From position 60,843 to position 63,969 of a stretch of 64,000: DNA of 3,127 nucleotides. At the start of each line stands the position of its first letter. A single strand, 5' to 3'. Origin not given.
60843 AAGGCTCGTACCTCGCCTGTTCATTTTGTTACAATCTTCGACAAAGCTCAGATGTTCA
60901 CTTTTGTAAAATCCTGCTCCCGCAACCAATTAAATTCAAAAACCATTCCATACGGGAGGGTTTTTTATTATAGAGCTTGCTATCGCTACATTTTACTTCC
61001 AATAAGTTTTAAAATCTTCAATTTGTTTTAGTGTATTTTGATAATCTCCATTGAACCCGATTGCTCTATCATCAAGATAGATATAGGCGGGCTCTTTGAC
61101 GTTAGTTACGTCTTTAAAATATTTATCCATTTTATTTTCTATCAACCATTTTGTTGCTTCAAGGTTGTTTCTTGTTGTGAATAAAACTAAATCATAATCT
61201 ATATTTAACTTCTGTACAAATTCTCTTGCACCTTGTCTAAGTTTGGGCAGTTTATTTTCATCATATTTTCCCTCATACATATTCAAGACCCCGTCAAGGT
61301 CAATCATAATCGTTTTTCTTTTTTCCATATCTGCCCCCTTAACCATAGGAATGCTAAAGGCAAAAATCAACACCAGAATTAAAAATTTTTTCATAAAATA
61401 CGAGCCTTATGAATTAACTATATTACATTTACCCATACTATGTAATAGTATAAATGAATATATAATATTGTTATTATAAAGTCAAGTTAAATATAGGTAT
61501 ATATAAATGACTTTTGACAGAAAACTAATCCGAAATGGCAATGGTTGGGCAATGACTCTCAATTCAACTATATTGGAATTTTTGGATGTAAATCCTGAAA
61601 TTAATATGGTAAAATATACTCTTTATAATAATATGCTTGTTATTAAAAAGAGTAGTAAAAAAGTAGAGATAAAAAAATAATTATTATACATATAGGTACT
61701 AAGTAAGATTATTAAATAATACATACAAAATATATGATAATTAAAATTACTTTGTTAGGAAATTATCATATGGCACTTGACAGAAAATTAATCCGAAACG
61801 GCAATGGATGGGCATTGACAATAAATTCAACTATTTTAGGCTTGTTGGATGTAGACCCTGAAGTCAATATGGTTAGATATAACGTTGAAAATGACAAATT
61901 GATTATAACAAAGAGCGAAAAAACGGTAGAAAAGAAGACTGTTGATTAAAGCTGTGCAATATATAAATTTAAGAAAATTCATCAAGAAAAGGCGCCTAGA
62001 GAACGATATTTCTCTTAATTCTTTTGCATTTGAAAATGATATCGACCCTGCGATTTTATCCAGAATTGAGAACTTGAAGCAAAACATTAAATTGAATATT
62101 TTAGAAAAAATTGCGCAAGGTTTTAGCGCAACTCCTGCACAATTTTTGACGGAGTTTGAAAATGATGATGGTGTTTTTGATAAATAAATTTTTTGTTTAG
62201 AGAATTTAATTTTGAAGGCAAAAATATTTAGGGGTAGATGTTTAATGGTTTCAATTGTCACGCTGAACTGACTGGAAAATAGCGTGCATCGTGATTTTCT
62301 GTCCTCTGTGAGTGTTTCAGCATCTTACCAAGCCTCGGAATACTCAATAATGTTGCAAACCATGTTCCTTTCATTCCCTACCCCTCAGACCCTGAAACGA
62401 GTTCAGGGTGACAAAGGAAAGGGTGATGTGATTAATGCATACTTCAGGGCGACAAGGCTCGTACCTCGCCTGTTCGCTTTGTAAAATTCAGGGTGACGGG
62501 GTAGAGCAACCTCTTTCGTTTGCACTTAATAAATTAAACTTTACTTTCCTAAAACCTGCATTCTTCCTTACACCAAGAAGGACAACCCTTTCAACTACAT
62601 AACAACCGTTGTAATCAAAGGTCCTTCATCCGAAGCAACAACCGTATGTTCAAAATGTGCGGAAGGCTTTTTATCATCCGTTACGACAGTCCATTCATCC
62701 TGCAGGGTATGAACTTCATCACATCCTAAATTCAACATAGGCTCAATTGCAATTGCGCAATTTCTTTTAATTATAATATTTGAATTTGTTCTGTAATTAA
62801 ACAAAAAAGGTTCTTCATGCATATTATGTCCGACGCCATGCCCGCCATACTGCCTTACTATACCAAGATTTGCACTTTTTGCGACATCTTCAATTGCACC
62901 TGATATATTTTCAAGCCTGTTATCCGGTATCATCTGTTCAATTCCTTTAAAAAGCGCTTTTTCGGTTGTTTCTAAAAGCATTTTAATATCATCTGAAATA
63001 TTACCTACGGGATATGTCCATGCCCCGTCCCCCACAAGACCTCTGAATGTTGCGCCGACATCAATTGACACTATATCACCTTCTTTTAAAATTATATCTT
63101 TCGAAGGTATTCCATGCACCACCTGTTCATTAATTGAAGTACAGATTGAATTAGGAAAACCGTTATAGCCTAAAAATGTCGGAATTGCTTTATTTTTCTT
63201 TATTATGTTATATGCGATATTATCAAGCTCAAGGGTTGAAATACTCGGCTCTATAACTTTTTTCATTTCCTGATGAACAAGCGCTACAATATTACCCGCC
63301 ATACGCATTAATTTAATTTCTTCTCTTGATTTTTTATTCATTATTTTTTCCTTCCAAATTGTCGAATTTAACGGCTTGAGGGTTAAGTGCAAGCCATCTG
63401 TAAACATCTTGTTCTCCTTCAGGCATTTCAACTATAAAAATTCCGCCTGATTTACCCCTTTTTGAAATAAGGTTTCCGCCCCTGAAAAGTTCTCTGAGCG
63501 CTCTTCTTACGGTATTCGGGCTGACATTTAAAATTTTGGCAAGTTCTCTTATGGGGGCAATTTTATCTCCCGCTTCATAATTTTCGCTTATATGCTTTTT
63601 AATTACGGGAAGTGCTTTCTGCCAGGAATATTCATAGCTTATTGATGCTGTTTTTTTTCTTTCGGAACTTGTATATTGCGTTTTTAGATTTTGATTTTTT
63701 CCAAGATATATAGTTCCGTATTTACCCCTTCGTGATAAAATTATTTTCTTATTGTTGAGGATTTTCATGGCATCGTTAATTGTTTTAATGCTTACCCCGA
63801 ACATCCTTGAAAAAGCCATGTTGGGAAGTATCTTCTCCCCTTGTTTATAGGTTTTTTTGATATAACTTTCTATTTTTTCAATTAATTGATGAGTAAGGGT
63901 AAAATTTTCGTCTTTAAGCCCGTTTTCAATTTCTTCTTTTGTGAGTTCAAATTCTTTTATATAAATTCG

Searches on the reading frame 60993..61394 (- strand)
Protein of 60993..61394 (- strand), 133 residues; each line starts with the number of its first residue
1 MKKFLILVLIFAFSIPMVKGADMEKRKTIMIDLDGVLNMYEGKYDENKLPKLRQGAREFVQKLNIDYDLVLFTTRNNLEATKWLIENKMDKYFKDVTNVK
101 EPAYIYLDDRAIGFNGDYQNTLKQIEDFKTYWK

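Call 87: search_protein_families(library=pfam, proteins=[window:60993-61394:-], max_evalue=0.001)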
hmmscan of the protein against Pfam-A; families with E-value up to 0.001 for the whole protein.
window:60993-61394:- (133 aa): 1 family
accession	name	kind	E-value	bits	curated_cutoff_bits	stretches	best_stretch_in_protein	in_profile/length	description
PF03031.24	NIF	-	5.7e-05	23.3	21.8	0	27-82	1-69/160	NLI interacting factor-like phosphatase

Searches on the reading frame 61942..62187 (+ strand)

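Call 87: search_protein_families(library=pfam, proteins=[window:61942-62187:+], max_evalue=0.001)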
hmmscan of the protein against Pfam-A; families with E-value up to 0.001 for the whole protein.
window:61942-62187:+ (81 aa): 3 families
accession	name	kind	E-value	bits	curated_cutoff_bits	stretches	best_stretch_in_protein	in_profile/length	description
PF01381.28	HTH_3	-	2e-06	28.2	23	1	14-62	1-49/55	Helix-turn-helix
PF13443.12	HTH_26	-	0.00033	21.3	22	1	14-70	2-59/63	Cro/C1-type HTH DNA-binding domain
PF24590.1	DUF7615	-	0.00067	20.6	27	1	33-72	66-106/106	Domain of unknown function (DUF7615)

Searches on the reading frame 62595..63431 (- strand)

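Call 87: search_protein_families(library=pfam, proteins=[window:62595-63431:-], max_evalue=0.001)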
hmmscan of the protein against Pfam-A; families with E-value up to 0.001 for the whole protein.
window:62595-63431:- (278 aa): 1 family
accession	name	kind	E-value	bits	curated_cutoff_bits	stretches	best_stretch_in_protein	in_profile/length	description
PF00557.29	Peptidase_M24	-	9.2e-41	140.3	23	1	41-266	2-206/208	Metallopeptidase family M24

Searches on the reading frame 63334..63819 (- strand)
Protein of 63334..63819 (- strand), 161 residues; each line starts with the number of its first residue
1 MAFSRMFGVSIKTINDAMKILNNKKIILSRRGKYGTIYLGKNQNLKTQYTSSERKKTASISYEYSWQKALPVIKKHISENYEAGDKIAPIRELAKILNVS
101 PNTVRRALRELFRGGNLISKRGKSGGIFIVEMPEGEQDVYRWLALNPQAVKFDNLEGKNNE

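Call 87: search_protein_families(library=pfam, proteins=[window:63334-63819:-], max_evalue=0.001)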
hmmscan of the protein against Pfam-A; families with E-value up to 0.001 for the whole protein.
window:63334-63819:- (161 aa): 14 families
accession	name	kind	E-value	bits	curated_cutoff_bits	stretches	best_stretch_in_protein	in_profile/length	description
PF00392.27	GntR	-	3.9e-14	52.5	27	1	74-124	10-61/64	Bacterial regulatory proteins, gntR family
PF02082.26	Rrf2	-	1.7e-10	41.6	30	1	84-133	20-69/132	Iron-dependent Transcriptional regulator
PF14502.12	HTH_41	-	7.2e-09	35.4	25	1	3-36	12-46/48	Helix-turn-helix domain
PF08279.18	HTH_11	-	1.5e-08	34.8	25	1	89-126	17-53/55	HTH domain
PF13545.12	HTH_Crp_2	-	4.6e-07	30.1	27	0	91-132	26-64/70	Crp-like helix-turn-helix domain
PF13412.12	HTH_24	-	5.9e-06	26.2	21.9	1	89-111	19-41/48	Winged helix-turn-helix DNA-binding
PF13542.12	HTH_Tnp_ISL3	-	1e-05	25.4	27.4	0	89-110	28-49/51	Helix-turn-helix domain of transposase family ISL3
PF08220.18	HTH_DeoR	-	4.6e-05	23.5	21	1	90-117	17-44/57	DeoR-like helix-turn-helix domain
PF00376.29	MerR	-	6.9e-05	23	28.2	0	90-106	2-18/38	MerR family regulatory protein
PF12728.13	HTH_17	-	0.00022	21.8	27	0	90-109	4-23/51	Helix-turn-helix domain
PF13384.12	HTH_23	-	0.00023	21.3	24.6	0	88-110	18-40/50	Homeodomain-like domain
PF13518.12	HTH_28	-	0.00026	21.4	25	0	88-122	13-49/52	Helix-turn-helix domain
PF13730.12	HTH_36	-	0.00036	20.7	25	0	90-111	28-49/55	Helix-turn-helix domain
PF07900.17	DUF1670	-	0.00062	19.6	25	0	90-123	108-142/220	Protein of unknown function (DUF1670)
